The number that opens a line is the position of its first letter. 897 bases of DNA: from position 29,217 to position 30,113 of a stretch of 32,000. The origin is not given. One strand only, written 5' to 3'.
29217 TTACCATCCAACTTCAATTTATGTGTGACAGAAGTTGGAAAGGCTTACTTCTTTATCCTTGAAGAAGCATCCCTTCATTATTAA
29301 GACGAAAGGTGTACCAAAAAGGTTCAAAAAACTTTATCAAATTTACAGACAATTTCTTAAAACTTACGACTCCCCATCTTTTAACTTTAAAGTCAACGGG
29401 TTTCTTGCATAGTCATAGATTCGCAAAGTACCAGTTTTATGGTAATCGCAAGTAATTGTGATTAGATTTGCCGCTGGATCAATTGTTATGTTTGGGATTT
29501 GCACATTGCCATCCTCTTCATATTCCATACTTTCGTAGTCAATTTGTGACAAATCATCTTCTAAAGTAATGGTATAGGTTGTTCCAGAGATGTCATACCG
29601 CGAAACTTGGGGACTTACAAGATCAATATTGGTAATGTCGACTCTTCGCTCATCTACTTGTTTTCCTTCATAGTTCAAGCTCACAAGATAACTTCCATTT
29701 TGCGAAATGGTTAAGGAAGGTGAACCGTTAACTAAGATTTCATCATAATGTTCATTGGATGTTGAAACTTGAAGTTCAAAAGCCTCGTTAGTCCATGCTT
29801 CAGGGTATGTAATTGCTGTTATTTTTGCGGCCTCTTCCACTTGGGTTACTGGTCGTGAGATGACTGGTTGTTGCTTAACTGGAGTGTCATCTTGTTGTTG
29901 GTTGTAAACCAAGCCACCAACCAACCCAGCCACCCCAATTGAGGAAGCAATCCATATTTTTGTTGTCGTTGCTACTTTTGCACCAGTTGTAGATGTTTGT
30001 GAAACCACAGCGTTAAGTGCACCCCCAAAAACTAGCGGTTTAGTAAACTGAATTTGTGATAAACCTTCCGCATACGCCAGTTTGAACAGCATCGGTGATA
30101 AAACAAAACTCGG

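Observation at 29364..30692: Second sigma-TM-sensor fusion whose extracytoplasmic domain is a paralog of the first, again next to a wall-anchored protein gene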

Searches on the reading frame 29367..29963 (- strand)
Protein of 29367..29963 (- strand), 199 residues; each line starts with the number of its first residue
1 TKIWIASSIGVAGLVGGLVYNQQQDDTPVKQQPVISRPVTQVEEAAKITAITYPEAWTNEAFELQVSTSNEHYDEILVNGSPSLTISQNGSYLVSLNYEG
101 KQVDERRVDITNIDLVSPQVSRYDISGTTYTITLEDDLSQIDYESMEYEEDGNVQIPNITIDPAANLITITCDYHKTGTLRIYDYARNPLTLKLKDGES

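Call 7: find_homologous_proteins(query=window:29367-29963:-, max_evalue=0.01)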
Query seq(199 aa) (199 aa): 1 proteins with E <= 0.01 among 163 candidates.
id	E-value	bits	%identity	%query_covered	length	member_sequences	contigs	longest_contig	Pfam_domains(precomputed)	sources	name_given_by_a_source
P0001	3.4e-20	91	37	96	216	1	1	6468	-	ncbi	ncbi:MAG: hypothetical protein ACK5LC_09520 [Coprobacillaceae bacterium]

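Call 9: find_encoding_contigs(protein=P0001, flank=6000)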
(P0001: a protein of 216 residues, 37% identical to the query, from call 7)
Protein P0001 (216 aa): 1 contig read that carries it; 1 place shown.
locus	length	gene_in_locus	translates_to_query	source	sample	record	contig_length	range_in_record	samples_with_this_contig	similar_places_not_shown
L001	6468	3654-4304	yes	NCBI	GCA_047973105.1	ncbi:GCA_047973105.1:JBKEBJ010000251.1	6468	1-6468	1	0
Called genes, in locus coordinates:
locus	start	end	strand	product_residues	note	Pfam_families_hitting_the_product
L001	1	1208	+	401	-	PF17802:SpaA, PF18998:Flg_new_2 (faint), PF09479:Flg_new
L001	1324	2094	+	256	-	PF18483:Lectin_L-type_dom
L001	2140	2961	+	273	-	PF06458:MucBP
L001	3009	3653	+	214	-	PF04542:Sigma70_r2, PF08281:Sigma70_r4_2 (weak)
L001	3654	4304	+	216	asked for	-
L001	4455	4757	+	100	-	PF03413:PepSY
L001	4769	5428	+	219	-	PF00072:Response_reg, PF00486:Trans_reg_C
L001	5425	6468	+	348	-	PF00512:HisKA, PF02518:HATPase_c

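Call 18: search_protein_families(library=pfam, proteins=[window:29367-29900:-, P0001], max_evalue=10)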
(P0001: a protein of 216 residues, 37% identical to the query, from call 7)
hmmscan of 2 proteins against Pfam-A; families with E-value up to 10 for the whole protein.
seq(178 aa): 2 families
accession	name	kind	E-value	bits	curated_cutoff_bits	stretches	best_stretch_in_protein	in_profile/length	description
PF14468.11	DUF4427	-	0.049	14.1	22.7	1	63-124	59-120/132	Protein of unknown function (DUF4427)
PF23607.1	WZC_N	-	0.18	12.6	27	1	12-53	25-65/110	Tyrosine-protein kinase Wzc, N-terminal domain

P0001 (216 aa): 0 families

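Call 19: search_protein_families(library=ncbifam, proteins=[P0001], max_evalue=1)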
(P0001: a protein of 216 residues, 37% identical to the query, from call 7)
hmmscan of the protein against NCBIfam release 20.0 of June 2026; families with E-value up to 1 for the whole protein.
P0001 (216 aa): 1 family
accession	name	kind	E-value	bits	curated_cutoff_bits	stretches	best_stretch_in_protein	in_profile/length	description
NF040700.1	VPA1262_N_dom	domain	0.053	12.3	80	1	73-132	161-214/478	VPA1262 family N-terminal domain-containing protein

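Call 25: find_related_loci(query=A2, collection=genome_contigs, flank=10000)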
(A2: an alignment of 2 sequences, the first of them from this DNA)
Query A2 (161 aa) in genome_contigs; peptide patterns used: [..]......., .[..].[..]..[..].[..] (x = any residue, [..] = any of these).
117 stretches matched a pattern; 2 encode a relative of the query (tblastn E <= 1e-3); 2 distinct loci.
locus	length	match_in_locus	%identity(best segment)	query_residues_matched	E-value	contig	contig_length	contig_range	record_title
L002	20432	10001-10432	42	6-152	4e-26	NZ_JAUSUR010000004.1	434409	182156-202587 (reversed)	Breznakia pachnodae strain DSM 16784 Ga0480556_04, whole genome shotgun sequence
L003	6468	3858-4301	38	8-157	2e-24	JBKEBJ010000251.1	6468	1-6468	MAG: Coprobacillaceae bacterium isolate VLC_075 k121_4802281, whole genome shotgun sequence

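Call 31: search_protein_representatives(alignment_id=A2)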
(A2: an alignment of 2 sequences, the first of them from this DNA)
Query: 2 sequences, 162 profile positions. Proteins with E-value up to 0.001 (for the whole library): 184; up to 1e-10: 95; up to 1e-30: 7. The best 150 are listed.
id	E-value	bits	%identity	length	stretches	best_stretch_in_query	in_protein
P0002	4.0e-84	296.6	-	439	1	1-162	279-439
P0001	3.7e-80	283.7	-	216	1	1-158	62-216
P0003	7.0e-36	139.7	-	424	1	4-159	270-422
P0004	7.6e-36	139.6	-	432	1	4-157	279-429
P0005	2.2e-34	134.9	-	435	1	5-157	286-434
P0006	4.6e-32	127.3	-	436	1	7-158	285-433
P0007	2.1e-31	125.2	-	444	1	6-157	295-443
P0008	1.2e-30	122.7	-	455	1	4-157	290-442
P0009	1.9e-30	122.0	-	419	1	3-158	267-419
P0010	4.1e-30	121.0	-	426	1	5-158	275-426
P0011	9.8e-30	119.7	-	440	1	3-156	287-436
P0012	1.3e-29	119.3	-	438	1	2-155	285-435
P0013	1.5e-29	119.2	-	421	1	7-158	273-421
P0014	1.7e-29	119.0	-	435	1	4-155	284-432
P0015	3.0e-29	118.2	-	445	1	4-157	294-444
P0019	4.2e-28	114.4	-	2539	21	23-85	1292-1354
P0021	6.3e-27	110.6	-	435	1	5-159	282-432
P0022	1.4e-26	109.5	-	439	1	4-157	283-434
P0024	4.6e-26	107.8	-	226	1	6-155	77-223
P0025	5.2e-26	107.6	-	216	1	6-157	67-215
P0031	2.6e-24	102.1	-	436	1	5-158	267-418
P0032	3.0e-24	101.9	-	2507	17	17-123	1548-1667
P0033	7.5e-24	100.6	-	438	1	5-158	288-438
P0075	7.0e-16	74.7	-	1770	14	41-88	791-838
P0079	1.1e-14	70.8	-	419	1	6-154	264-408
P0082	4.1e-14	68.9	-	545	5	16-83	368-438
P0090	9.7e-13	64.5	-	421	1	5-157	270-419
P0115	1.8e-07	47.3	-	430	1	39-153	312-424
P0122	9.8e-07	45.0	-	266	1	4-154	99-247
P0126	1.8e-06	44.1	-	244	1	7-152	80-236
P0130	4.4e-06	42.8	-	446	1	35-152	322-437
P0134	7.5e-06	42.1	-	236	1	51-154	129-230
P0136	8.0e-06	42.0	-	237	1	45-157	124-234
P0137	1.1e-05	41.5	-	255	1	26-157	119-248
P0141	2.1e-05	40.7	-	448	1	41-158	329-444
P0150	5.5e-05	39.3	-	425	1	43-153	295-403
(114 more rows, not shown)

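Call 36: search_protein_families(library=pfam, proteins=[P0019, P0032, P0075, P0082, P0024, P0025, P0122], max_evalue=0.001)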
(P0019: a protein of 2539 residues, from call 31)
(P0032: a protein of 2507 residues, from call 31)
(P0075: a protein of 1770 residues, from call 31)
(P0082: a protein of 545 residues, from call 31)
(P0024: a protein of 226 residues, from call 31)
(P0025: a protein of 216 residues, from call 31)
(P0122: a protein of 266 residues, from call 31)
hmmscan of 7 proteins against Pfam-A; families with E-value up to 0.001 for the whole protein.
P0019 (2539 aa): 7 families
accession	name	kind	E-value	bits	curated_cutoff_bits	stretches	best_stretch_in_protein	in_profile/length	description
PF06832.18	BiPBP_C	-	4.9e-30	103.7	26.8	0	2159-2188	61-88/90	Penicillin-Binding Protein C-terminus Family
PF19077.6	Big_13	-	7.1e-10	39.7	27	0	1199-1257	33-95/102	Bacterial Ig-like domain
PF14645.11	Chibby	-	2e-09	37.9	24.8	0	1536-1567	35-66/114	Chibby family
PF23589.2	WH_AprA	-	2.8e-05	25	27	0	1143-1178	54-89/94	AprA winged helix domain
PF01483.27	P_proprotein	-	3.3e-05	24.3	21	0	932-1002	3-75/86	Proprotein convertase P-domain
PF17957.7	Big_7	-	0.0005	21.1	24.1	0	1432-1495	2-70/70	Bacterial Ig domain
PF02920.21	Integrase_DNA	-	0.00061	20.1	27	0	1236-1256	20-40/70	DNA binding domain of tn916 integrase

P0032 (2507 aa): 2 families
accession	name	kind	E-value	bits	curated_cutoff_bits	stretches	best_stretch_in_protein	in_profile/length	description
PF06832.18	BiPBP_C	-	1e-28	99.5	26.8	0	1472-1525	32-87/90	Penicillin-Binding Protein C-terminus Family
PF24893.1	DUF7743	-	8.4e-19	67.9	27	1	514-581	1-68/120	Domain of unknown function (DUF7743)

P0075 (1770 aa): 1 family
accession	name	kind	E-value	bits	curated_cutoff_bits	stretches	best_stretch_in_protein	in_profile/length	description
PF06832.18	BiPBP_C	-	6.8e-20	71.2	26.8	0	616-647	49-85/90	Penicillin-Binding Protein C-terminus Family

P0082 (545 aa): 13 families
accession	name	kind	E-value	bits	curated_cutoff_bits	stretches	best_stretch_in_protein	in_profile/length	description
PF19077.6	Big_13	-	8.8e-13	49.1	27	0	130-203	24-101/102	Bacterial Ig-like domain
PF12245.14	Big_3_2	-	4.6e-10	40.2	23.3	0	256-274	96-117/122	Bacterial Ig-like domain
PF06832.18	BiPBP_C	-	1.5e-09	38.1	26.8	0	145-197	30-87/90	Penicillin-Binding Protein C-terminus Family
PF09631.16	Sen15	-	1.7e-07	32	22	0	423-466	51-90/101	Sen15 protein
PF22626.3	LysX_preATP_grasp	-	1.8e-06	28.4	27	0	271-304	20-53/84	LysX preATP-grasp domain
PF04151.21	PPC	-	2.1e-06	28.9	25.9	0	364-414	19-69/70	Bacterial pre-peptidase C-terminal domain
PF15418.12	DUF4625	-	5.4e-06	27.2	27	0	404-428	103-129/131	Domain of unknown function (DUF4625)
PF01933.23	CofD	-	6.4e-06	26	30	0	429-472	103-144/290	2-phospho-L-lactate transferase CofD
PF18962.6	Por_Secre_tail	-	6.3e-05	23.6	27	0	177-201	51-75/75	Secretion system C-terminal sorting domain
PF10708.14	DUF2510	-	0.00015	21.9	24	0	460-472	12-24/35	Protein of unknown function (DUF2510)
PF07679.22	I-set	-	0.00033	21.1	23.7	0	288-348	23-85/90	Immunoglobulin I-set domain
PF02920.21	Integrase_DNA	-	0.00033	21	27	0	480-495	21-36/70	DNA binding domain of tn916 integrase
PF22352.2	K319L-like_PKD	-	0.00081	19.8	27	0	476-502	54-82/84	K319L-like, PKD domain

P0024 (226 aa): 0 families

P0025 (216 aa): 0 families

P0122 (266 aa): 0 families

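Call 38: find_homologous_proteins(query=A3, max_evalue=0.001)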
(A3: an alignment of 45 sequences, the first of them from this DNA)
Query A3 (45 sequences) (166 aa, profile of the alignment): 1 proteins with E <= 0.001 among 2160 candidates.
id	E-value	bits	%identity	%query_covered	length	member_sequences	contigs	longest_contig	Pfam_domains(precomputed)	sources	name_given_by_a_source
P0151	4.8e-9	54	-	-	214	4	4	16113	-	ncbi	-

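Call 41: find_encoding_contigs(protein=P0151, flank=8000)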
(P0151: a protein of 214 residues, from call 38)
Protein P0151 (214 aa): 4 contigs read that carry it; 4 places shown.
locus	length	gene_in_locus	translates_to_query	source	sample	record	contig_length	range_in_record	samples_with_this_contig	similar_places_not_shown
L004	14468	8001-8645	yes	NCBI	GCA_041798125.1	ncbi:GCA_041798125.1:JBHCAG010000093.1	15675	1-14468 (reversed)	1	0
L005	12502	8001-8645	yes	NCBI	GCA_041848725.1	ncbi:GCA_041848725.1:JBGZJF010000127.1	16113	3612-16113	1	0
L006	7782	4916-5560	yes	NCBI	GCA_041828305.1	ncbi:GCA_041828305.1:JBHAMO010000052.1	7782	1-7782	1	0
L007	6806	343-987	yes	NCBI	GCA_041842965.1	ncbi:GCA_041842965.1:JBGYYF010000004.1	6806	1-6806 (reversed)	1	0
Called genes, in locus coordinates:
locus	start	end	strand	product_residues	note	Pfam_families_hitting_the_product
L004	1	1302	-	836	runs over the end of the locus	?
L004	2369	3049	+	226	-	PF12686:DUF3800 (weak)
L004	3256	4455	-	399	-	PF00009:GTP_EFTU, PF03144:GTP_EFTU_D2, PF03143:GTP_EFTU_D3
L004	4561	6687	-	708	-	PF00009:GTP_EFTU, PF22042:EF-G_D2, PF03144:GTP_EFTU_D2, PF14492:EFG_III, PF16658:RF3_C (weak), PF03764:EFG_IV, PF00679:EFG_C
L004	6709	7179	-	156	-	PF00177:Ribosomal_S7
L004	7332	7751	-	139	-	PF00164:Ribosom_S12_S23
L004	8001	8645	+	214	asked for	-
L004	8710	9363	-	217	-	PF00543:P-II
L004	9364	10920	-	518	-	PF07556:DUF1538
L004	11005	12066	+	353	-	PF10282:Lactonase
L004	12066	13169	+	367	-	PF01264:Chorismate_synt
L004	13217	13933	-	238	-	PF00849:PseudoU_synth_2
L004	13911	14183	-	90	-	PF01541:GIY-YIG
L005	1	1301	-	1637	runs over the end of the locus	?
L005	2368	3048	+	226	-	PF12686:DUF3800 (weak)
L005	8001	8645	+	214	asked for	-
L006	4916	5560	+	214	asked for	-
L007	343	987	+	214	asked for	-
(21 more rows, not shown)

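Call 44: find_related_loci(query=A4, collection=metagenome_contigs, flank=10000)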
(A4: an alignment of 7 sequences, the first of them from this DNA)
Query A4 (166 aa) in metagenome_contigs; peptide patterns used: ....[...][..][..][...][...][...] (x = any residue, [..] = any of these).
36 stretches matched a pattern, but none encodes a relative of the query by tblastn (E <= 1e-3).

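Call 45: list_cluster_members(proteins=[P0003, P0005, P0010, P0021, P0033, P0024, P0025, P0019, P0090, P0141])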
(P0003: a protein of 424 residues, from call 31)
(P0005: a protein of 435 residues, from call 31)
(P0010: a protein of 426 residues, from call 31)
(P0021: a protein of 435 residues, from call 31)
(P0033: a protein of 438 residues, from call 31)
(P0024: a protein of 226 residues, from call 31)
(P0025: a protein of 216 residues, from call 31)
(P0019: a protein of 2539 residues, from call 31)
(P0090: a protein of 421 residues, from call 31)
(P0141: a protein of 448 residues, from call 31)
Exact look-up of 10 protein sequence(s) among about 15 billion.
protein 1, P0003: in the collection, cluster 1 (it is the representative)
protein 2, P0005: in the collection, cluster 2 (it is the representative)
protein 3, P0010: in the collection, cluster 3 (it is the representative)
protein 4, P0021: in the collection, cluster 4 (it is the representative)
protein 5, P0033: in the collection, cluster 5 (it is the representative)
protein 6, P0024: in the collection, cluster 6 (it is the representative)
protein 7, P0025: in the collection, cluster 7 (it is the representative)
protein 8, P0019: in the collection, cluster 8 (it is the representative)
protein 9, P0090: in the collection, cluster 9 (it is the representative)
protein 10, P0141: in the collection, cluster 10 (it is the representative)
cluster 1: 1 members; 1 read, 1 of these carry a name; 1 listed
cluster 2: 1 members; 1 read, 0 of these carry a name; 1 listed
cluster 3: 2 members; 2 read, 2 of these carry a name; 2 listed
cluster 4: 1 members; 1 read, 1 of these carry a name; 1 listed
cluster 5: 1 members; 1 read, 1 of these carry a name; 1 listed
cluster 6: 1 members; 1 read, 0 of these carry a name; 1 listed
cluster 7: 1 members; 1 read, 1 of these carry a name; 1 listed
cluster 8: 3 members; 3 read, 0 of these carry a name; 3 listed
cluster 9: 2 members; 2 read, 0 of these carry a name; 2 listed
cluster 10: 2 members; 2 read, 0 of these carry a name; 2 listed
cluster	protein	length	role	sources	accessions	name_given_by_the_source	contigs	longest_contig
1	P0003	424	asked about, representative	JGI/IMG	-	RNA polymerase sigma factor (sigma-70 family)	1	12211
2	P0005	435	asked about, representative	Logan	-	-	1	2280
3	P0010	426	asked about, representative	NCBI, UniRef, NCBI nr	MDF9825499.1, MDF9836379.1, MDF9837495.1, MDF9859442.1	RNA polymerase sigma factor (sigma-70 family) [Breznakia sp. PF5-3] | RNA polymerase sigma factor n=1 Tax=unclassified Breznakia TaxID=2623764 ... | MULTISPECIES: RNA polymerase sigma factor [unclassified Breznakia]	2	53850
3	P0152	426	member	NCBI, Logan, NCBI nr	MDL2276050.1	RNA polymerase sigma factor [Breznakia sp. OttesenSCG-928-G09]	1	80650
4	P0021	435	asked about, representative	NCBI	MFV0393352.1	MAG: RNA polymerase sigma factor [Coprobacillaceae bacterium]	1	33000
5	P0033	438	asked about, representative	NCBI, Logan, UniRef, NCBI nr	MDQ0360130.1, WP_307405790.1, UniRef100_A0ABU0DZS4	RNA polymerase sigma factor [Breznakia pachnodae] | RNA polymerase sigma factor (Sigma-70 family) n=1 Tax=Breznakia pachnodae TaxID=265178 ...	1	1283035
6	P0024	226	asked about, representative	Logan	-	-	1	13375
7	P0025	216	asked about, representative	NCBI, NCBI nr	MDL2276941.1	hypothetical protein LJC02_04735, partial [Breznakia sp. OttesenSCG-928-G09] | hypothetical protein [Breznakia sp. OttesenSCG-928-G09]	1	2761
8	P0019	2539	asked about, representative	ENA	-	-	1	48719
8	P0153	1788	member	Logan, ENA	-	-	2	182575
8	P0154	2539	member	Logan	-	-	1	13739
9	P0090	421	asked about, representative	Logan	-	-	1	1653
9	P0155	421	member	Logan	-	-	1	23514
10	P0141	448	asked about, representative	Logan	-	-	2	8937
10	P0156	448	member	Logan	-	-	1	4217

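Call 46: find_encoding_contigs(protein=P0033, flank=10000, max_places=2)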
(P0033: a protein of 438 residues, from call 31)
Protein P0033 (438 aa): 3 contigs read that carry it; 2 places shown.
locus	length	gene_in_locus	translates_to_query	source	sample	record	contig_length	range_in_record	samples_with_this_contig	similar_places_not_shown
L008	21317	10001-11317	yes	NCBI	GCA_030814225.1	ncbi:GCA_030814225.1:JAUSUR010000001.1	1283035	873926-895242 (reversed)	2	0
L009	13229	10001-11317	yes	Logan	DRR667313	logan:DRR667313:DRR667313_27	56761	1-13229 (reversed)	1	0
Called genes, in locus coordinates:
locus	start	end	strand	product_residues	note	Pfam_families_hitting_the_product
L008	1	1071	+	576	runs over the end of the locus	PF00664:ABC_membrane, PF02463:SMC_N (weak), PF00005:ABC_tran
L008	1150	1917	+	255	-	PF02535:Zip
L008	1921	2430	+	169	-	PF08279:HTH_11, PF02829:3H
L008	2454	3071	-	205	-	-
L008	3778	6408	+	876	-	PF12705:PDDEXK_1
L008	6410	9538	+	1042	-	PF00580:UvrD-helicase, PF13245:AAA_19, PF13361:UvrD_C, PF13538:UvrD_C_2 (faint)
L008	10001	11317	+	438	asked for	PF07638:Sigma70_ECF, PF12645:HTH_16 (faint), PF04542:Sigma70_r2, PF08281:Sigma70_r4_2, PF04545:Sigma70_r4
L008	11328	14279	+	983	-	-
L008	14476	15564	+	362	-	-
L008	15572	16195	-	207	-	PF00440:TetR_N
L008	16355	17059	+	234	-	PF03193:RsgA_GTPase (faint), PF02463:SMC_N (weak), PF00005:ABC_tran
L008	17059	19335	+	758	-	PF02687:FtsX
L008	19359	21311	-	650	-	PF00753:Lactamase_B, PF01408:GFO_IDH_MocA, PF02894:GFO_IDH_MocA_C, PF22685:Gal80p_C-like (weak), PF22725:GFO_IDH_MocA_C3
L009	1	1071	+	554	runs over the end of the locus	PF00664:ABC_membrane, PF02463:SMC_N (weak), PF00005:ABC_tran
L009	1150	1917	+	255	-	PF02535:Zip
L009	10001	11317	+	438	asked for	PF07638:Sigma70_ECF, PF12645:HTH_16 (faint), PF04542:Sigma70_r2, PF08281:Sigma70_r4_2, PF04545:Sigma70_r4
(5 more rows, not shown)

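Call 47: find_encoding_contigs(protein=P0010, flank=8000, max_places=1)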
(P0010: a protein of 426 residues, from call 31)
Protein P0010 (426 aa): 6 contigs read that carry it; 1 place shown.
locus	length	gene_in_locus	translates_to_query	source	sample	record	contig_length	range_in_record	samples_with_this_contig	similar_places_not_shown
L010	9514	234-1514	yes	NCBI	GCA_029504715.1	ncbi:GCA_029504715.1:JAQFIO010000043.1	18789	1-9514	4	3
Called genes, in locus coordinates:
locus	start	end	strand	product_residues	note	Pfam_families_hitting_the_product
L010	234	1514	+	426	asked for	PF07638:Sigma70_ECF, PF04542:Sigma70_r2, PF04545:Sigma70_r4 (weak), PF08281:Sigma70_r4_2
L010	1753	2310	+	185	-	PF03551:PadR, PF10400:Vir_act_alpha_C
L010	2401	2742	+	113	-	PF03551:PadR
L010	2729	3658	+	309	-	PF20990:DUF2207_C (faint)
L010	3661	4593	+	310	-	PF13476:AAA_23 (faint), PF00005:ABC_tran, PF13304:AAA_21 (weak)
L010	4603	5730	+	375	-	PF01061:ABC2_membrane (faint), PF12698:ABC2_membrane_3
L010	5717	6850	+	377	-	PF12698:ABC2_membrane_3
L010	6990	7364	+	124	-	PF10694:DUF2500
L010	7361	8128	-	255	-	PF01177:Asp_Glu_race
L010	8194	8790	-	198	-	PF00583:Acetyltransf_1, PF13673:Acetyltransf_10 (weak), PF13508:Acetyltransf_7, PF08445:FR47 (faint)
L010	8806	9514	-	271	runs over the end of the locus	PF05116:S6PP (faint), PF08282:Hydrolase_3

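Call 48: find_encoding_contigs(protein=P0021, flank=8000, max_places=1)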
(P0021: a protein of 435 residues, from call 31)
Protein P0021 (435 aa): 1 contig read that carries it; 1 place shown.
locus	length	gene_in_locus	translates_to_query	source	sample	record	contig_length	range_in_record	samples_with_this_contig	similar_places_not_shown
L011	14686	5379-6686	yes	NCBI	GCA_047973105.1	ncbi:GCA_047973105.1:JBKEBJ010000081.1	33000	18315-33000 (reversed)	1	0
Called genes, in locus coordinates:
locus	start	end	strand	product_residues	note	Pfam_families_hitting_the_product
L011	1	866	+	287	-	?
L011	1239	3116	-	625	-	PF00912:Transgly, PF00905:Transpeptidase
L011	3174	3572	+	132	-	PF09148:DUF1934 (weak)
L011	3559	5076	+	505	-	PF13396:PLDc_N, PF13091:PLDc_2, PF00614:PLDc (weak)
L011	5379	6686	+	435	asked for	PF07638:Sigma70_ECF (weak), PF04542:Sigma70_r2, PF08281:Sigma70_r4_2 (weak), PF04545:Sigma70_r4 (weak)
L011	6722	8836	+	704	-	-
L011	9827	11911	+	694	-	PF13519:VWA_2 (faint)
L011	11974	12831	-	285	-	PF00165:HTH_AraC (weak), PF12833:HTH_18, PF06445:GyrI-like, PF14526:Cass2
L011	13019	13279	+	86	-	PF00166:Cpn10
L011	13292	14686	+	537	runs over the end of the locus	PF00118:Cpn60_TCP1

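Call 49: find_encoding_contigs(protein=P0024, flank=8000, max_places=1)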
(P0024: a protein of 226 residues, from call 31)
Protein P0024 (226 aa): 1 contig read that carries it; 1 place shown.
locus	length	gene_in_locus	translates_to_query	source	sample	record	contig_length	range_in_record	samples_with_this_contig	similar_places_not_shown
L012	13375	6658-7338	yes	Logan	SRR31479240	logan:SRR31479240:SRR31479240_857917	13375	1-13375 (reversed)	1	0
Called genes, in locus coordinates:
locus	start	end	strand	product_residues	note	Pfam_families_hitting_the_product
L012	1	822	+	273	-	?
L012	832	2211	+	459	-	PF02127:Peptidase_M18, PF05343:Peptidase_M42 (faint)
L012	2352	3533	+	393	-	PF07523:Big_3 (weak)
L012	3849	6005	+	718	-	PF09479:Flg_new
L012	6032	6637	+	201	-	PF07638:Sigma70_ECF (weak), PF04542:Sigma70_r2, PF08281:Sigma70_r4_2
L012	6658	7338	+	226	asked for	-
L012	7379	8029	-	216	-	PF03006:HlyIII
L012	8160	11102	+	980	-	PF02463:SMC_N, PF13175:AAA_15, PF13304:AAA_21 (weak), PF13476:AAA_23, PF06470:SMC_hinge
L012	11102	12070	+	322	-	PF02881:SRP54_N, PF06414:Zeta_toxin (weak), PF00448:SRP54, PF01656:CbiA (weak), PF13401:AAA_22 (weak)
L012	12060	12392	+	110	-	PF04297:UPF0122, PF04545:Sigma70_r4, PF08281:Sigma70_r4_2 (weak)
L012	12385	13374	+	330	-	?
